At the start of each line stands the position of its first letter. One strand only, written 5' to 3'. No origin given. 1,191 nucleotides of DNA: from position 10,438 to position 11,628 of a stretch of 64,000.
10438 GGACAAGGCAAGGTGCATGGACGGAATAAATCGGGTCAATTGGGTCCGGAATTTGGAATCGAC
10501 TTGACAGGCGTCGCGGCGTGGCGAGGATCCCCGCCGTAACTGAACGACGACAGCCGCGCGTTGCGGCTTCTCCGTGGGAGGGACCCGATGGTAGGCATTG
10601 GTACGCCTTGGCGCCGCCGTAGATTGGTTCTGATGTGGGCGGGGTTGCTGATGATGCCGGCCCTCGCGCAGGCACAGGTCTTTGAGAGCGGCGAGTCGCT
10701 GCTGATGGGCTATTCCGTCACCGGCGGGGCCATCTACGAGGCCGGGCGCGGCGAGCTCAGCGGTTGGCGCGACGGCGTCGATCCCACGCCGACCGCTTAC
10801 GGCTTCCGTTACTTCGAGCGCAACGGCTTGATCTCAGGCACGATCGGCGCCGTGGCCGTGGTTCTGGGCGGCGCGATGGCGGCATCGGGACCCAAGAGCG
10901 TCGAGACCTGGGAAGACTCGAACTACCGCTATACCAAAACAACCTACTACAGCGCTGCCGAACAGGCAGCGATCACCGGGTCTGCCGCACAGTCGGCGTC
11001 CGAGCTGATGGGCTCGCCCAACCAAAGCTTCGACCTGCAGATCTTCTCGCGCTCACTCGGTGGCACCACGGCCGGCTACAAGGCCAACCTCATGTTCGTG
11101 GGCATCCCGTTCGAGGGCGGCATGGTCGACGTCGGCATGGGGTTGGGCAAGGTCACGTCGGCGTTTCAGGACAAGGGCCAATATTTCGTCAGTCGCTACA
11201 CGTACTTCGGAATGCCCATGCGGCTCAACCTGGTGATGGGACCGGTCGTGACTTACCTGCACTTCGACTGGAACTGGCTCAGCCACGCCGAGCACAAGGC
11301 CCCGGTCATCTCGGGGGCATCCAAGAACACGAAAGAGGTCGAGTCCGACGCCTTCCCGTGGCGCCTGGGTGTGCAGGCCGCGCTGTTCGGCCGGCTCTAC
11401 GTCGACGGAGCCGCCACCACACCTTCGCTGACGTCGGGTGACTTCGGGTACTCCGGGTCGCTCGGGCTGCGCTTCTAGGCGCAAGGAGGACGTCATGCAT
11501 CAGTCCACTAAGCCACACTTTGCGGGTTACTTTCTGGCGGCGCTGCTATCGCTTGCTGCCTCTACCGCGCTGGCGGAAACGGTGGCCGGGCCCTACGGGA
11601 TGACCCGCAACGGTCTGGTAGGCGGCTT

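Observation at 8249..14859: Envelope island: two Cys-repeat lipoproteins flank two OMP-like barrels and an L-domain-like lipoprotein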

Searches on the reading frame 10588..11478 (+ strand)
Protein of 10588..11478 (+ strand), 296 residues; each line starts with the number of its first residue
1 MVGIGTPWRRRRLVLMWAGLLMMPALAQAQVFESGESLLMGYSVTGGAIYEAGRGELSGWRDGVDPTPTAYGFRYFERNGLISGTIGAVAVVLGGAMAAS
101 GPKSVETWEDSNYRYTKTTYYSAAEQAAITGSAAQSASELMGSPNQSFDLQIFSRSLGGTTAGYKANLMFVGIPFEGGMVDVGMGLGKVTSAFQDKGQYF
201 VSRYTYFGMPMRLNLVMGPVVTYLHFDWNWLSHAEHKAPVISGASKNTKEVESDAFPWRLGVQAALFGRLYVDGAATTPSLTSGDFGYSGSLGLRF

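Call 6: search_protein_families(library=pfam, proteins=[window:10588-11478:+], max_evalue=1)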
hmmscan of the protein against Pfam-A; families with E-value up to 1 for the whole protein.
window:10588-11478:+ (296 aa): 0 families

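Call 7: search_protein_families(library=ncbifam, proteins=[window:10588-11478:+], max_evalue=1)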
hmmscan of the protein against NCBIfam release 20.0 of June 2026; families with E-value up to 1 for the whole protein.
window:10588-11478:+ (296 aa): 1 family
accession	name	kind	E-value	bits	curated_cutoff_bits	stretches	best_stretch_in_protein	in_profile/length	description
NF009411.0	PRK12772.1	equivalog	0.15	10.5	739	1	148-190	66-108/610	fused FliR family export protein/FlhB family type III secretion system protein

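Call 11: find_homologous_proteins(query=window:10588-11478:+, max_evalue=0.001)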
Query window:10588-11478:+ (296 aa): 48 proteins with E <= 0.001 among 3011 candidates.
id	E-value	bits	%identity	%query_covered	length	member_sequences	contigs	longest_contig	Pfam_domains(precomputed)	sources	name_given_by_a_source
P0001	1.9e-169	580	90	96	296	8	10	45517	-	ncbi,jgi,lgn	jgi:hypothetical protein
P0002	6.0e-111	388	66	91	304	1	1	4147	-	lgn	-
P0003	6.3e-89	316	56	92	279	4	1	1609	-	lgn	-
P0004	1.3e-87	312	54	93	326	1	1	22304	-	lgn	-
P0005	1.3e-85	305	55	90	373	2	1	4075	-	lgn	-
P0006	6.0e-83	297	50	96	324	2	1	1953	-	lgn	-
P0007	1.2e-82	296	54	90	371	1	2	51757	-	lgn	-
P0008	1.7e-77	279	47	96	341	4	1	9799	-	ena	-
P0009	6.0e-76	274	48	90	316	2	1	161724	-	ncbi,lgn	-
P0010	7.1e-76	273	48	97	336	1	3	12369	-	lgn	-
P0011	4.9e-75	271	52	90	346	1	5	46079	-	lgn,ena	-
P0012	2.5e-73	265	47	94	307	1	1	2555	-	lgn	-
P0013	5.7e-73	264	49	90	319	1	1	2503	-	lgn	-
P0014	1.2e-72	263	56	72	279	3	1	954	-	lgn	-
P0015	4.8e-72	261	47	94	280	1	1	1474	-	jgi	jgi:hypothetical protein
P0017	6.6e-70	254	46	92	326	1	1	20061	-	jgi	jgi:hypothetical protein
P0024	8.0e-48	181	40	89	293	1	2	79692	-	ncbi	-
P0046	2.6e-26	111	31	94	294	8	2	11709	-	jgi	-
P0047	1.5e-23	102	31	78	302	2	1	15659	-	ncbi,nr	ncbi:MAG TPA: hypothetical protein VHE35_34250 [Kofleriaceae bacterium]|nr:hypothetical protein [Kof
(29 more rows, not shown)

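Call 12: find_encoding_contigs(protein=P0009, flank=10000, max_places=2)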
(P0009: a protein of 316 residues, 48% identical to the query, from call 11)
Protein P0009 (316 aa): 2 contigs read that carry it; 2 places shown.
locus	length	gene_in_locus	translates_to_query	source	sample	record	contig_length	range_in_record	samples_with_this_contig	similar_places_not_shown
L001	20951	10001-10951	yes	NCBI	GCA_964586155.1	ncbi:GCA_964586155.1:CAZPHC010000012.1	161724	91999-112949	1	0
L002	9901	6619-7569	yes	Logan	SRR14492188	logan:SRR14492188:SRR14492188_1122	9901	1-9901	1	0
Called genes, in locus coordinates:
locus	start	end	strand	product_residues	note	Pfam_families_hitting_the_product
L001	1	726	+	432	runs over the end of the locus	PF25021:TEN_NHL, PF24684:Vgb_lyase (faint), PF25021:TEN_NHL (weak), PF01436:NHL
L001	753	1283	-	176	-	-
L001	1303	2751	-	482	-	PF02310:B12-binding, PF04055:Radical_SAM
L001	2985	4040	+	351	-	-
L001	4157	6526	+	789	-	-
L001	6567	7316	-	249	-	-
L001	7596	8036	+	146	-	PF01844:HNH, PF14279:HNH_5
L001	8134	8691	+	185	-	PF00731:AIRC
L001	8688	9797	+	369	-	PF22660:RS_preATP-grasp-like, PF02222:ATP-grasp, PF17769:PurK_C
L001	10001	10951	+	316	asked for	-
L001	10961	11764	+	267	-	-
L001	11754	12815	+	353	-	-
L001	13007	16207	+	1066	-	-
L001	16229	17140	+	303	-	PF01435:Peptidase_M48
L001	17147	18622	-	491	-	PF00149:Metallophos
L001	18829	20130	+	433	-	PF01979:Amidohydro_1 (faint), PF07969:Amidohydro_3 (faint)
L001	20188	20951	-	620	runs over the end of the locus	PF25116:CBM87_Agd3, PF25115:Agd3_CE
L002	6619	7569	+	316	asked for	-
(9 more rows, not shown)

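Call 13: find_encoding_contigs(protein=P0024, flank=10000, max_places=2)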
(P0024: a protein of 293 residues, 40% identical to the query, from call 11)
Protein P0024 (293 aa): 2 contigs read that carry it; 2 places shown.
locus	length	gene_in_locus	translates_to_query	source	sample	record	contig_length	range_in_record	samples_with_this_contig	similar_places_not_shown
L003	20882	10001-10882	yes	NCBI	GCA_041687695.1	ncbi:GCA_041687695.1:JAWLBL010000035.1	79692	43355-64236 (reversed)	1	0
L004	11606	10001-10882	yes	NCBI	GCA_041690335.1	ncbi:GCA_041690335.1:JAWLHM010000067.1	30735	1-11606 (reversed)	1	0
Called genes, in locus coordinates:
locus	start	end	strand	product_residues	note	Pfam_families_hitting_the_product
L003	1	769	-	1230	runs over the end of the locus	PF01833:TIG (faint)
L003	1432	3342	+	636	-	-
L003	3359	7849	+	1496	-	PF13948:DUF4215 (weak), PF01344:Kelch_1 (faint)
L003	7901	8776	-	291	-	PF01661:Macro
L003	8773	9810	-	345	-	PF00196:GerE, PF13936:HTH_38 (faint)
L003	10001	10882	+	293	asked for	-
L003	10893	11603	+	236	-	-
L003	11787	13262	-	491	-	PF00072:Response_reg, PF00158:Sigma54_activat, PF14532:Sigma54_activ_2, PF25601:AAA_lid_14, PF02954:HTH_8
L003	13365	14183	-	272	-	PF10127:RlaP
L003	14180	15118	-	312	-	PF10127:RlaP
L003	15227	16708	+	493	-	-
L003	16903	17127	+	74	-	-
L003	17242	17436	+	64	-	-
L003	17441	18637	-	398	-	-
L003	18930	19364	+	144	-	PF00582:Usp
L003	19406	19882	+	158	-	PF00582:Usp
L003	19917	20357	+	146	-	PF00072:Response_reg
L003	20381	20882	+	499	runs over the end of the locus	PF00989:PAS, PF08448:PAS_4, PF00989:PAS, PF08448:PAS_4, PF08447:PAS_3, PF13426:PAS_9, PF00512:HisKA, PF02518:HATPase_c, +3 more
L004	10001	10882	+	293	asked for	-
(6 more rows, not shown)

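Call 14: find_encoding_contigs(protein=P0047, flank=10000, max_places=2)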
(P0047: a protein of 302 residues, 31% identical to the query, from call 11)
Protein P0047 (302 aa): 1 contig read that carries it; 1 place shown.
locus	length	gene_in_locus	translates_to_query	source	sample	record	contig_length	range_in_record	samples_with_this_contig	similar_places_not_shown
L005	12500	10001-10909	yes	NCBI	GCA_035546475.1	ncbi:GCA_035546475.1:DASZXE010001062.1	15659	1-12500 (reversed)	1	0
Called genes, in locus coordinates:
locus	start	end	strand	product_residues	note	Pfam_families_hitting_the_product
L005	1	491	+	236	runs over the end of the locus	PF00702:Hydrolase, PF12710:HAD, PF13419:HAD_2, PF13242:Hydrolase_like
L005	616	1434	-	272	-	PF14240:YHYH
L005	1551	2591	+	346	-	PF12625:Arabinose_bd, PF12833:HTH_18, PF00165:HTH_AraC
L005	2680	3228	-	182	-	PF07152:YaeQ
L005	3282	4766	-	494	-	-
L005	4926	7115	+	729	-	PF01453:B_lectin (faint)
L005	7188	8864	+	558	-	PF13646:HEAT_2 (weak)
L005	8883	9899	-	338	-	-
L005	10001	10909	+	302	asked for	-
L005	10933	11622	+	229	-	-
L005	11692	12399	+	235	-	-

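Call 19: find_related_loci(query=A2, collection=genome_contigs, flank=10000)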
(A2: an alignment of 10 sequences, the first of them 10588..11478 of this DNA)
Query A2 (296 aa) in genome_contigs; peptide patterns used: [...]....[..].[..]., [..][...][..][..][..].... (x = any residue, [..] = any of these).
91 stretches matched a pattern; 9 encode a relative of the query (tblastn E <= 1e-3); 9 distinct loci.
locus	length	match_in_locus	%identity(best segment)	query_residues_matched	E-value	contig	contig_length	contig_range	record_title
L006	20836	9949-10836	97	1-296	0e+0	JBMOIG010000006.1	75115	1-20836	MAG: Myxococcota bacterium isolate Deming_bin.407 contig492, whole genome shotgun sequence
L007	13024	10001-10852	90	13-296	2e-174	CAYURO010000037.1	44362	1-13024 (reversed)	MAG TPA_asm: uncultured Enterobacteriaceae bacterium isolate SRP272421_co4_693 genome assembly, contig: NODE_1363_length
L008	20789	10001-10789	53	24-283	7e-82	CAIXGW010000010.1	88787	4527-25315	MAG: uncultured Myxococcales bacterium isolate ErkenSummer_bin-0937 genome assembly, contig: bin-0937:010/404, whole gen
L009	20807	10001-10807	48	31-296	2e-75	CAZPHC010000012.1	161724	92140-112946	MAG TPA_asm: uncultured Enterobacteriaceae bacterium isolate SRP319275_co3_164 genome assembly, contig: NODE_131_length_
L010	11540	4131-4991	45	19-296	2e-74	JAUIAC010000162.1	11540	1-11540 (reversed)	MAG: bacterium isolate 5_bin.26 NODE_4022_length_11540_cov_2.844125, whole genome shotgun sequence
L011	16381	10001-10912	49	12-296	7e-74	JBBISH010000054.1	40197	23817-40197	MAG: Myxococcales bacterium isolate STS170223_bin_369 NODE_597_length_40197_cov_1.95276, whole genome shotgun sequence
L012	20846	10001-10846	45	24-296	7e-73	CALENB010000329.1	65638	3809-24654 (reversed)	MAG TPA_asm: uncultured Myxococcales bacterium isolate ERR2206774_bin.79_CONCOCT_v1.1_MAG genome assembly, contig: ERZ88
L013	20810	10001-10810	46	31-296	2e-71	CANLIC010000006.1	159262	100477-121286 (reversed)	MAG: Myxococcales bacterium isolate TH-Jun18-32 genome assembly, contig: TH-Jun18-C77, whole genome shotgun sequence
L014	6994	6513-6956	48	25-173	5e-39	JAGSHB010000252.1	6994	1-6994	MAG: Myxococcales bacterium isolate GY13CH_bin.24 k141_527848_length_6994_cov_14.4134, whole genome shotgun sequence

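Call 33: predict_structure(alignment_id=A1)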
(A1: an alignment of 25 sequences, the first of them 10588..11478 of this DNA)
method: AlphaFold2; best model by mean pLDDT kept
length: 296 residues; sequences in the alignment: 25
mean_pLDDT: 86.6   pTM: 0.76
mean pLDDT of the five models: 86.6, 86.4, 84.6, 83.7, 83.5
residues with pLDDT >= 90: 158; 70-90: 112; 50-70: 18; < 50: 8
segments of 3 or more residues with pLDDT < 50: 1-3, 25-28
pLDDT, mean of each block of 10 residues (from residue 1): 53 73 54 87 94 88 81 93 82 88 91 91 93 88 88 93 95 94 95 87 93 95 95 76 75 88 93 94 90 94
secondary structure, 60 per line:
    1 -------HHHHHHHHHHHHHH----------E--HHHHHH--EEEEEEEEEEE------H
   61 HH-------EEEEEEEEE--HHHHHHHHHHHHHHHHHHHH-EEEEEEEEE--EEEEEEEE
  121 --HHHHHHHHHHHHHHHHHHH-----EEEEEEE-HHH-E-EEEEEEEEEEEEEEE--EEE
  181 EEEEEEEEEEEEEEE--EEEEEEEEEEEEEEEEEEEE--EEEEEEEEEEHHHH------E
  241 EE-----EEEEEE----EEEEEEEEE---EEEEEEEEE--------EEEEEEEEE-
elements in order: H8-21 H35-40 E43-53 E70-78 H81-100 E102-110 E113-120 H123-141 E147-153 E161-175 E178-195 E198-217 E220-229 H230-233 E240-242 E248-253 E258-266 E270-278 E287-295

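Call 40: search_protein_families(library=pfam, proteins=[L001:13007-16207:+, L012:12706-14412:+, L014:3460-6054:+, L013:7797-8828:+, L005:8883-9899:-], max_evalue=0.01)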
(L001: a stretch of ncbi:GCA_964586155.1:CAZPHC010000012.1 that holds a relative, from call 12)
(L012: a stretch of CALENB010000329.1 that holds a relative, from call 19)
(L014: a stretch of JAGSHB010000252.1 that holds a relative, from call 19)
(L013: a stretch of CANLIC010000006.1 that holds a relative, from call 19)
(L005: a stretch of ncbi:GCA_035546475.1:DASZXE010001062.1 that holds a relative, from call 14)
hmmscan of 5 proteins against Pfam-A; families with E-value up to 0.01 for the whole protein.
L001:13007-16207:+ (1066 aa): 0 families

L012:12706-14412:+ (568 aa): 0 families

L014:3460-6054:+ (864 aa): 1 family
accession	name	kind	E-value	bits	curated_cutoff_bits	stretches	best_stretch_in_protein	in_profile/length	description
PF00526.23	Dicty_CTDC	-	2.2e-17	63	27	3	272-291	2-20/24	Dictyostelium (slime mold) repeat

L013:7797-8828:+ (343 aa): 0 families

L005:8883-9899:- (338 aa): 0 families

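Call 53: search_protein_families(library=pfam, proteins=[L007:7148-9310:-, L007:4383-7211:-, L008:5660-8059:+, L008:8449-9651:+, L008:12653-13900:+, L008:13810-14988:+, L011:8349-9557:+, L011:12892-13950:+, L011:13926-15056:+, L010:6838-10122:-], max_evalue=0.001)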
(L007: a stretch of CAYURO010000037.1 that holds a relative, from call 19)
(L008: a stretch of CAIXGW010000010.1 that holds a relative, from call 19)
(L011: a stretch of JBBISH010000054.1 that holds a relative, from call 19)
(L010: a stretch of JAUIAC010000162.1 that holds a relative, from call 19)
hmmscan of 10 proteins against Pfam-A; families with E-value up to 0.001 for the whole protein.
L007:7148-9310:- (720 aa): 1 family
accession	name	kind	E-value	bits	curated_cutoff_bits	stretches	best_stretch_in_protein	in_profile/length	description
PF13646.12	HEAT_2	-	1.5e-07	32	27.7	0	629-706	8-82/88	HEAT repeats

L007:4383-7211:- (942 aa): 0 families

L008:5660-8059:+ (799 aa): 9 families
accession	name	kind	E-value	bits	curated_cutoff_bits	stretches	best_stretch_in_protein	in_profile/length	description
PF05362.19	Lon_C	-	7.6e-88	293.9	21.1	1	581-783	2-204/205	Lon protease (S16) C-terminal proteolytic domain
PF02190.22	LON_substr_bdg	-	1.1e-42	146.7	28.7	1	20-210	2-198/200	ATP-dependent protease La (LON) substrate-binding domain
PF00004.35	AAA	-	4.9e-25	88.9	21.2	1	363-502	1-128/131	ATPase family associated with various cellular activities (AAA)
PF22667.2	Lon_lid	-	7.6e-22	77.2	27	1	524-575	1-52/57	Lon protease AAA+ ATPase lid domain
PF07728.20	AAA_5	-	5.3e-09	36.6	22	1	363-497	2-139/139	AAA domain (dynein-related subfamily)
PF13541.12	ChlI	-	7.3e-06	26.3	27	1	625-751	2-121/121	Subunit ChlI of Mg-chelatase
PF08298.17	AAA_PrkA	-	8.2e-05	22.2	25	1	334-384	59-109/358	PrkA AAA domain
PF05496.18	RuvB_N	-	0.00014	22.1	27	1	335-392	9-65/159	Holliday junction DNA helicase RuvB P-loop domain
PF13191.12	AAA_16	-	0.00026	22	32.6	0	359-387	23-51/167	AAA ATPase domain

L008:8449-9651:+ (400 aa): 3 families
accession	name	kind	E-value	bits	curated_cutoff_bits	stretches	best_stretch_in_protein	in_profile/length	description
PF01170.24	UPF0020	-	3.4e-39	135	22.3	1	184-370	1-172/197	RMKL-like, methyltransferase domain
PF02926.22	THUMP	-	1.3e-09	38.8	20.6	1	80-175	5-84/84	THUMP domain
PF22020.1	RlmL_1st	-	8e-05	23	27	1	14-68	2-55/55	RlmL ferredoxin-like domain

L008:12653-13900:+ (415 aa): 1 family
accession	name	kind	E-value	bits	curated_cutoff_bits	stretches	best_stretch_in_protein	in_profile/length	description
PF02504.20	FA_synthesis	-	1.3e-40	139.9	29.1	1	77-399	2-320/324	Fatty acid synthesis protein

L008:13810-14988:+ (392 aa): 1 family
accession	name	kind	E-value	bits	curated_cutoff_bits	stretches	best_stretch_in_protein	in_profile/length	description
PF09949.15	APP1_cat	-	1.8e-07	31.6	27.1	1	45-189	6-146/154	Phosphatidate phosphatase APP1, catalytic domain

L011:8349-9557:+ (402 aa): 5 families
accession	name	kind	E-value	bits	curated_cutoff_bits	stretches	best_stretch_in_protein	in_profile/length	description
PF01170.24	UPF0020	-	2.3e-35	122.5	22.3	1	184-352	1-151/197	RMKL-like, methyltransferase domain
PF02926.22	THUMP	-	2.9e-08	34.5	20.6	1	79-174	4-83/84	THUMP domain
PF22020.1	RlmL_1st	-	4.9e-07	30.1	27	1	13-67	1-54/55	RlmL ferredoxin-like domain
PF05175.20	MTS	-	5.7e-05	23.3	23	1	272-337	48-112/170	Methyltransferase small domain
PF03602.21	Cons_hypoth95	-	0.00053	20.2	24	0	212-258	41-82/182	Conserved hypothetical protein 95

L011:12892-13950:+ (352 aa): 1 family
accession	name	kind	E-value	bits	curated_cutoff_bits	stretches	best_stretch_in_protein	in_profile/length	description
PF02504.20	FA_synthesis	-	1.8e-42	146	29.1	1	8-326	2-316/324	Fatty acid synthesis protein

L011:13926-15056:+ (376 aa): 1 family
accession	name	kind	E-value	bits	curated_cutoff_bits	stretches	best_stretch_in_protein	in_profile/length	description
PF09949.15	APP1_cat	-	1.1e-07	32.3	27.1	1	24-164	6-142/154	Phosphatidate phosphatase APP1, catalytic domain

L010:6838-10122:- (1094 aa): 0 families

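Call 64: find_encoding_contigs(protein=P0007, flank=8000, max_places=1)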
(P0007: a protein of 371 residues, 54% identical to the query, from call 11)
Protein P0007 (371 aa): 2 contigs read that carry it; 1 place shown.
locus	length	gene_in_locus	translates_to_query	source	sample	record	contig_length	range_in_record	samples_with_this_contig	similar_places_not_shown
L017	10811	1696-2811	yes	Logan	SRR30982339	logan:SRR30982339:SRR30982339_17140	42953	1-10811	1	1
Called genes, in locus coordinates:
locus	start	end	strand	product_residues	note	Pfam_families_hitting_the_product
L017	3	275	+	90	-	?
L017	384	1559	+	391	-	PF22020:RlmL_1st (weak), PF02926:THUMP, PF01170:UPF0020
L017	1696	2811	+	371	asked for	-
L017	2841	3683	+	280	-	-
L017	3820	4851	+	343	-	-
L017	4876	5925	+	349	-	PF02504:FA_synthesis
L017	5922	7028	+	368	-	PF09949:APP1_cat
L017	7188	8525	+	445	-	PF07396:Porin_O_P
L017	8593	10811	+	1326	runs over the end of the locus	PF13620:CarboxypepD_reg (faint)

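Call 65: find_encoding_contigs(protein=P0017, flank=8000, max_places=1)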
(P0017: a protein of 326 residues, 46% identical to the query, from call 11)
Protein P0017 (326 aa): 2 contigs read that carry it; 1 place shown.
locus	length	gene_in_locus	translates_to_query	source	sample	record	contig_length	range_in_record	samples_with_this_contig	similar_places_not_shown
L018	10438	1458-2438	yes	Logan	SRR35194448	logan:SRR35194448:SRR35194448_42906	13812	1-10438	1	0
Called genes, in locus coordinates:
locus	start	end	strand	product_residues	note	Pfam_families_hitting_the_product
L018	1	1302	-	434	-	?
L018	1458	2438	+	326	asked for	-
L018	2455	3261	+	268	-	-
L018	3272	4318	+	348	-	PF01030:Recep_L_domain (faint)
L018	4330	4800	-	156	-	-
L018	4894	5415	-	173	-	-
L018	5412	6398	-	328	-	PF04085:MreC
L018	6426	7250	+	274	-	PF01553:Acyltransferase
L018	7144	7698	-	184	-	-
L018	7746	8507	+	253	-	PF08543:Phos_pyr_kin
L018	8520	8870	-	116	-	PF12797:Fer4_2 (faint), PF13237:Fer4_10 (faint), PF14697:Fer4_21 (faint), PF12838:Fer4_7, PF00037:Fer4 (weak)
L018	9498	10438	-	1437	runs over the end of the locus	?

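Call 66: find_encoding_contigs(protein=P0046, flank=8000, max_places=1)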
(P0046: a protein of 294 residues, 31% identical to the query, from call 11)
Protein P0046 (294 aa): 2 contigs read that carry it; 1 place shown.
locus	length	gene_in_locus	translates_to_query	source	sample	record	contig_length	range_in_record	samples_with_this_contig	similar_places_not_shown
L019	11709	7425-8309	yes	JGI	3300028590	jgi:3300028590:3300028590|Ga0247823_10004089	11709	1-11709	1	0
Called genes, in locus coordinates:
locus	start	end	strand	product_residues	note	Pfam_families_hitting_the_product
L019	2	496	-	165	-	?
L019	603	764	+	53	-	-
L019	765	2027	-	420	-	PF01323:DSBA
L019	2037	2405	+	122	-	-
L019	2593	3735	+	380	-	-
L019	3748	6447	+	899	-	PF08206:OB_RNB (weak), PF17876:CSD2, PF00773:RNB, PF00575:S1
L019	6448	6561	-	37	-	-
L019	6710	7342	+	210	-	PF00595:PDZ (weak), PF13180:PDZ_2, PF17820:PDZ_6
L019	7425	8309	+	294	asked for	-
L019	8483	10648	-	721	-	PF01627:Hpt, PF02895:H-kinase_dim (faint), PF02518:HATPase_c, PF01584:CheW, PF00072:Response_reg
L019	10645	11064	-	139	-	PF01584:CheW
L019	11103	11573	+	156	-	PF04993:TfoX_N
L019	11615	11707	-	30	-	?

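Call 70: search_solved_structures(query=A1, max_evalue=5)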
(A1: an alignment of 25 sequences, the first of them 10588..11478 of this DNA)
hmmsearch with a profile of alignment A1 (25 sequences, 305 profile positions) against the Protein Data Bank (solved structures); distinct sequences matched with E-value up to 5: 0.
